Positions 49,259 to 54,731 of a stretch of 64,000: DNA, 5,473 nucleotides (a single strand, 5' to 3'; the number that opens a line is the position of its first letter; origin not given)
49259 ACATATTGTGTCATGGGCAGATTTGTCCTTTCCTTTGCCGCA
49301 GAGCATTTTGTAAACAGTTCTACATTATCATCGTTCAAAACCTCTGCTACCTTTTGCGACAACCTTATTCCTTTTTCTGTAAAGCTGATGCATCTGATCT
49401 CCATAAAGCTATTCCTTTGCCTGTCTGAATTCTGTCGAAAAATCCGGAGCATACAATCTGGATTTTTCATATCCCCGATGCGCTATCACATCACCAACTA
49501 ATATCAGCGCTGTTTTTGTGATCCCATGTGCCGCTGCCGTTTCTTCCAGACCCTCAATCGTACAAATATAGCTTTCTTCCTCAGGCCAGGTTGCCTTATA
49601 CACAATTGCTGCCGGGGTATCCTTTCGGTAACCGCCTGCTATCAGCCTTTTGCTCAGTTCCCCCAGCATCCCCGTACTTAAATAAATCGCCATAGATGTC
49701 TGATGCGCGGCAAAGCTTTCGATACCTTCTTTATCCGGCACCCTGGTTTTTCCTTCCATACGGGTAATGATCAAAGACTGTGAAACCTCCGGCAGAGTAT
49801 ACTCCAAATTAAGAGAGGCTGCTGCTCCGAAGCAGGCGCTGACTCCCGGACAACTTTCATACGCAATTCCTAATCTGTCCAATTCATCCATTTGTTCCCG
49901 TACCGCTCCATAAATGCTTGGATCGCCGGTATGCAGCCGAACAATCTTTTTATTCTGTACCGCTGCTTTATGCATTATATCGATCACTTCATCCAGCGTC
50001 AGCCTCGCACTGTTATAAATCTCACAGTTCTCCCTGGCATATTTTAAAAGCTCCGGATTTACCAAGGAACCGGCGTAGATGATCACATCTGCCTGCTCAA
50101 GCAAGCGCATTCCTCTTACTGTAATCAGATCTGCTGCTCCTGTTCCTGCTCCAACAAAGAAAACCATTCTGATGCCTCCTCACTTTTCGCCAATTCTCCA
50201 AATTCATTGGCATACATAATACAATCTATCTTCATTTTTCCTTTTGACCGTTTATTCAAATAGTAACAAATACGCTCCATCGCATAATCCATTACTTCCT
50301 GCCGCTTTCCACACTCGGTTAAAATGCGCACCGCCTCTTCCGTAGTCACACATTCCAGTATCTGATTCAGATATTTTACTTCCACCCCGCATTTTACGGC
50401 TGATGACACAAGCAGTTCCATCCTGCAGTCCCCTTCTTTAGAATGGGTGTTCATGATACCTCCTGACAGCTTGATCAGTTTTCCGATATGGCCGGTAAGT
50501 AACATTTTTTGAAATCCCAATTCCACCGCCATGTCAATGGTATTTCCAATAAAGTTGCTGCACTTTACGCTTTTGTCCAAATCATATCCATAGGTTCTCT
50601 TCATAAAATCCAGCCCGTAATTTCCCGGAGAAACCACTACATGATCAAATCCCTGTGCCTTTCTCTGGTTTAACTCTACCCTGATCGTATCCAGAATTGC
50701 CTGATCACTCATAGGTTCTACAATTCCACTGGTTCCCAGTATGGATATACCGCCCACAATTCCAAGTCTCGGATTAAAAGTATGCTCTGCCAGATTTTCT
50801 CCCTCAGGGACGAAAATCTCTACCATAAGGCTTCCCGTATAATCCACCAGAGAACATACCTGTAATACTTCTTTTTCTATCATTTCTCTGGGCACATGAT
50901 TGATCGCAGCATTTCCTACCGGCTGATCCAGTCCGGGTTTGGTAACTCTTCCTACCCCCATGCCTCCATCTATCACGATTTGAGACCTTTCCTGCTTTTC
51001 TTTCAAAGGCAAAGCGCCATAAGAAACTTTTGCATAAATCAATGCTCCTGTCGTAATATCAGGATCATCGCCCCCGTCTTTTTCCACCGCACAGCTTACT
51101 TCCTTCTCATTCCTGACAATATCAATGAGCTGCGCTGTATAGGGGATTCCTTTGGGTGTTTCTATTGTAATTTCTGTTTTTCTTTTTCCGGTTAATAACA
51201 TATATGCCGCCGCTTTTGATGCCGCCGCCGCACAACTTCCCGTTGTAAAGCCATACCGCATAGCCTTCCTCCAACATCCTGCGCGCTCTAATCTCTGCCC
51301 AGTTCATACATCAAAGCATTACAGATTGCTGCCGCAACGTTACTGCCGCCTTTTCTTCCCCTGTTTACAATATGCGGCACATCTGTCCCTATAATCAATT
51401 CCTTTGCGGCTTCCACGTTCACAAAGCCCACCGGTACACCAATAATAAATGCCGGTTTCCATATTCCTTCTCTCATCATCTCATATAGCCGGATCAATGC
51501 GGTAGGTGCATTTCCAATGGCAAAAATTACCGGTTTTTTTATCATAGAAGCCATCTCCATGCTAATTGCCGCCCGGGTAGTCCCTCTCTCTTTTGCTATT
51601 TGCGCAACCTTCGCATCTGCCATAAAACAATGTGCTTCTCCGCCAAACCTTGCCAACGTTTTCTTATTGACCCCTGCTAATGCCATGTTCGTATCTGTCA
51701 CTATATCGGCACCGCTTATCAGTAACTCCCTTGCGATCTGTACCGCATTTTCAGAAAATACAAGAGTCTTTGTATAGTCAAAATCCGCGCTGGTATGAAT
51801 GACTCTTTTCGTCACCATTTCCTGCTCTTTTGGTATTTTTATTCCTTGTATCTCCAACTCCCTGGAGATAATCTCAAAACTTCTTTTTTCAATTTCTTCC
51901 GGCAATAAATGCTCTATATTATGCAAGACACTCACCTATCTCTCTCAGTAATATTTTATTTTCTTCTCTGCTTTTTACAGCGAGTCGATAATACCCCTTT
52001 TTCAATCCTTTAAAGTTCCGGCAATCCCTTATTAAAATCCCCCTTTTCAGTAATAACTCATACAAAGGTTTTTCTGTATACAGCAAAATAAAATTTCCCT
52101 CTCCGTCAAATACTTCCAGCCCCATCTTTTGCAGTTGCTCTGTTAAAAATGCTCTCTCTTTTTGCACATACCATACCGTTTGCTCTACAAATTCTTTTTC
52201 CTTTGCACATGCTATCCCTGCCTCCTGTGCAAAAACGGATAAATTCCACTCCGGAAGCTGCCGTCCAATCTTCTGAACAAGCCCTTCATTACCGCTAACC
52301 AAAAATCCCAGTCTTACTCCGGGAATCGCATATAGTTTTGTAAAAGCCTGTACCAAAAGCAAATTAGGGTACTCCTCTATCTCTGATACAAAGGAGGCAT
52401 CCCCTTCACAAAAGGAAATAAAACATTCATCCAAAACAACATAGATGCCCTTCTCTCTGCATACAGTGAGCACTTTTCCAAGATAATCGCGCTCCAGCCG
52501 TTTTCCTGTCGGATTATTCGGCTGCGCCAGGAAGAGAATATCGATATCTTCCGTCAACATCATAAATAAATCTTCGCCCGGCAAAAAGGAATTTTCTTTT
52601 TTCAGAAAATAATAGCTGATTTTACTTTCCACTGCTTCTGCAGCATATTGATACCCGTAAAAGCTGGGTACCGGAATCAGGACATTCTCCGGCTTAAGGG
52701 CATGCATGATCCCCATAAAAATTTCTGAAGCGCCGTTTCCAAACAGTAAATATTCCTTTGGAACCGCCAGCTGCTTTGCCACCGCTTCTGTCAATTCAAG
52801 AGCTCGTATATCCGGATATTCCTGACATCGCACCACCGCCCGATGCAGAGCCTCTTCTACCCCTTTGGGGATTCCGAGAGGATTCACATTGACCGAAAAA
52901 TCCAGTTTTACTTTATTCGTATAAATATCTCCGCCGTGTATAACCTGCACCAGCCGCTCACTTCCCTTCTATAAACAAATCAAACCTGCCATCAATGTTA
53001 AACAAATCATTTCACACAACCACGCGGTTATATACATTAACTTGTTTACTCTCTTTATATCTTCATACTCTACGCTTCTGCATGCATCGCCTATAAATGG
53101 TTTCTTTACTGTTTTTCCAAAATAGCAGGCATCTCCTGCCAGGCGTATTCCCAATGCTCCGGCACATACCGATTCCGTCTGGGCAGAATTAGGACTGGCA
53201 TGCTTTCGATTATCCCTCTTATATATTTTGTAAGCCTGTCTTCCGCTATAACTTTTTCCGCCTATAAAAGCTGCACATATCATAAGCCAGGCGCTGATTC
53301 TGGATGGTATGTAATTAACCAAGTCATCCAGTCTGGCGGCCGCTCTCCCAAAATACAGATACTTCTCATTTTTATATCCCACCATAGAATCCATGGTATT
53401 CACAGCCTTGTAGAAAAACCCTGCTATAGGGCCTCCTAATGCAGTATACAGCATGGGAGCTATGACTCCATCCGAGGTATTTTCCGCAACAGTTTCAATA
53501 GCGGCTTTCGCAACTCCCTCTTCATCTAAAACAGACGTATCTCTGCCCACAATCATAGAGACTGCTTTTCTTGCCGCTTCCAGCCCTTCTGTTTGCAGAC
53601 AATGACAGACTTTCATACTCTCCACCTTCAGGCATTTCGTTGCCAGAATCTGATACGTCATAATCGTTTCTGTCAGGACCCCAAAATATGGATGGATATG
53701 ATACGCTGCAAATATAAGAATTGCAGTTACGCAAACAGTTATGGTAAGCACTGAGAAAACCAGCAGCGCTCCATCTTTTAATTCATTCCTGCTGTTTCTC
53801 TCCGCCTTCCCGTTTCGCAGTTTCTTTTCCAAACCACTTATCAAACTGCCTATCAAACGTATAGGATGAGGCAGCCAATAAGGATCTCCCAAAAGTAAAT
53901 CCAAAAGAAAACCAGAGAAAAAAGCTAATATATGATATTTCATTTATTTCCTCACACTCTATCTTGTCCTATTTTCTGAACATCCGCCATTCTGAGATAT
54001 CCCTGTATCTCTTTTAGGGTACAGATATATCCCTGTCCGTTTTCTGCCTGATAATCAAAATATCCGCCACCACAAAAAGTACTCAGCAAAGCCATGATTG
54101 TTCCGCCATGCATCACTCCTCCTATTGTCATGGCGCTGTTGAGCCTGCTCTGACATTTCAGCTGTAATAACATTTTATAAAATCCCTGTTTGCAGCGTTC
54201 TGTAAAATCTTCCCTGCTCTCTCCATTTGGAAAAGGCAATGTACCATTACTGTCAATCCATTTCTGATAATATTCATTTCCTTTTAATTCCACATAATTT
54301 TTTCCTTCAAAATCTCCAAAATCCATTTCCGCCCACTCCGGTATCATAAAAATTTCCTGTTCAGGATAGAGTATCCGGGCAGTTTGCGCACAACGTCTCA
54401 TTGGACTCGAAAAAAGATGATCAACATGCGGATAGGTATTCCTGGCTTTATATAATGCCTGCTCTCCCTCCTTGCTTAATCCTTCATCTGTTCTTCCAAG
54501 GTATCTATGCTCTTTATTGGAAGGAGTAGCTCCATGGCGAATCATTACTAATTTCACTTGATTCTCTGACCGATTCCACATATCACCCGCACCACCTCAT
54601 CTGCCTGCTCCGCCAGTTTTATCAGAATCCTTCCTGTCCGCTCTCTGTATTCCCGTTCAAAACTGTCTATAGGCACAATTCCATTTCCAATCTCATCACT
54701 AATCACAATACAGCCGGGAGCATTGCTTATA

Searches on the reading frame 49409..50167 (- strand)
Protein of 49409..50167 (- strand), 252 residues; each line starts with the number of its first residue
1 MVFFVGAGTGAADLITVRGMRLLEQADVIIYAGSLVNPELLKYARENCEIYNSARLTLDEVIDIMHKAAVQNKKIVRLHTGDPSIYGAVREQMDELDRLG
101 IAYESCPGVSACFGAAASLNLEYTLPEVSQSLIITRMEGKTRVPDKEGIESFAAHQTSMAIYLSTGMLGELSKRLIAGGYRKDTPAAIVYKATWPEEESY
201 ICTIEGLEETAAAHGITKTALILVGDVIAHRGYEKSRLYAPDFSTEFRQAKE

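Call 56: search_protein_families(library=pfam, proteins=[window:49409-50167:-], max_evalue=0.00001)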
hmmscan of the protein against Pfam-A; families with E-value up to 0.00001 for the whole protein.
window:49409-50167:- (252 aa): 1 family
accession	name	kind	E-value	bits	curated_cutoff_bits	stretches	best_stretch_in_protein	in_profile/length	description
PF00590.25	TP_methylase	-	1.6e-46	159.3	27.8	1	1-207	1-211/212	Tetrapyrrole (Corrin/Porphyrin) Methylases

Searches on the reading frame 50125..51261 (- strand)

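Call 56: search_protein_families(library=pfam, proteins=[window:50125-51261:-], max_evalue=0.00001)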
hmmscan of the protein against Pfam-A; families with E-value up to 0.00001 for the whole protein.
window:50125-51261:- (378 aa): 1 family
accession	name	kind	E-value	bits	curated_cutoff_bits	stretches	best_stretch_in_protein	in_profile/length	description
PF01888.22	CbiD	-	8.7e-102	340.2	25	1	1-268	1-254/254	CbiD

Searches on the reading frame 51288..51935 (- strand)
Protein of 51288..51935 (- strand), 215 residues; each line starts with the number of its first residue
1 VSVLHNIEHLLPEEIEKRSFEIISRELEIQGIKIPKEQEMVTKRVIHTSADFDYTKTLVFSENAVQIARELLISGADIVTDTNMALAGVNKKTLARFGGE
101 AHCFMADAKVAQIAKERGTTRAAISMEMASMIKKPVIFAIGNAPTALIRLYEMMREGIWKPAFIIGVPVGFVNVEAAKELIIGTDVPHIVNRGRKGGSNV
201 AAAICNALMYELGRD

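Call 56: search_protein_families(library=pfam, proteins=[window:51288-51935:-], max_evalue=0.00001)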
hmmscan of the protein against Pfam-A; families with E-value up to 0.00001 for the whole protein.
window:51288-51935:- (215 aa): 1 family
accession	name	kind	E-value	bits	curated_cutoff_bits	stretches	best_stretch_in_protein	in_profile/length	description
PF02570.20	CbiC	-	9.2e-76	254.3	22.5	1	14-210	1-195/196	Precorrin-8X methylmutase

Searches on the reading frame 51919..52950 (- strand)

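Call 56: search_protein_families(library=pfam, proteins=[window:51919-52950:-], max_evalue=0.00001)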
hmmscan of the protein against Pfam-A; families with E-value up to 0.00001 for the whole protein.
window:51919-52950:- (343 aa): 1 family
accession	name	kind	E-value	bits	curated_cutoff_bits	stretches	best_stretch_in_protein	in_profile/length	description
PF00155.27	Aminotran_1_2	-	2.1e-44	152.7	19.7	1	15-338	3-361/361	Aminotransferase class I and II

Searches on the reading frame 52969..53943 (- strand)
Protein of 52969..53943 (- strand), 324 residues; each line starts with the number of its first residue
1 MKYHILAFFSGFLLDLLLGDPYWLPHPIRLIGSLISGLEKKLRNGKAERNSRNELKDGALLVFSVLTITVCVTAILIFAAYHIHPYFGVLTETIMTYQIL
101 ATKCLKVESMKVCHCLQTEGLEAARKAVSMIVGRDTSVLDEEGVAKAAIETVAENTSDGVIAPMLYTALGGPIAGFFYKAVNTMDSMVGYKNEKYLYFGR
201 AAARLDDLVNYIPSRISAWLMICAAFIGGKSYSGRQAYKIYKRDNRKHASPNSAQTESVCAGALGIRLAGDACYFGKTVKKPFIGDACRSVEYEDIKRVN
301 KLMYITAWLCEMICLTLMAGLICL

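Call 56: search_protein_families(library=pfam, proteins=[window:52969-53943:-], max_evalue=0.00001)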
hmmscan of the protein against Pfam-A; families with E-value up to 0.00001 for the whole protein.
window:52969-53943:- (324 aa): 1 family
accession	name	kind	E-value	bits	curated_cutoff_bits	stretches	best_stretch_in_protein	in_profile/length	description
PF03186.18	CobD_Cbib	-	1.5e-107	359.5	34.4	1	9-303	2-282/282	CobD/Cbib protein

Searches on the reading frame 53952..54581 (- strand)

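Call 56: search_protein_families(library=pfam, proteins=[window:53952-54581:-], max_evalue=0.00001)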
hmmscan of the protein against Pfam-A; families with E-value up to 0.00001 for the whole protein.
window:53952-54581:- (209 aa): 1 family
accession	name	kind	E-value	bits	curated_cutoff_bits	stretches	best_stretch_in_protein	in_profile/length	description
PF00300.27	His_Phos_1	-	2.2e-30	106.2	21.7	1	11-173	1-162/194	Histidine phosphatase superfamily (branch 1)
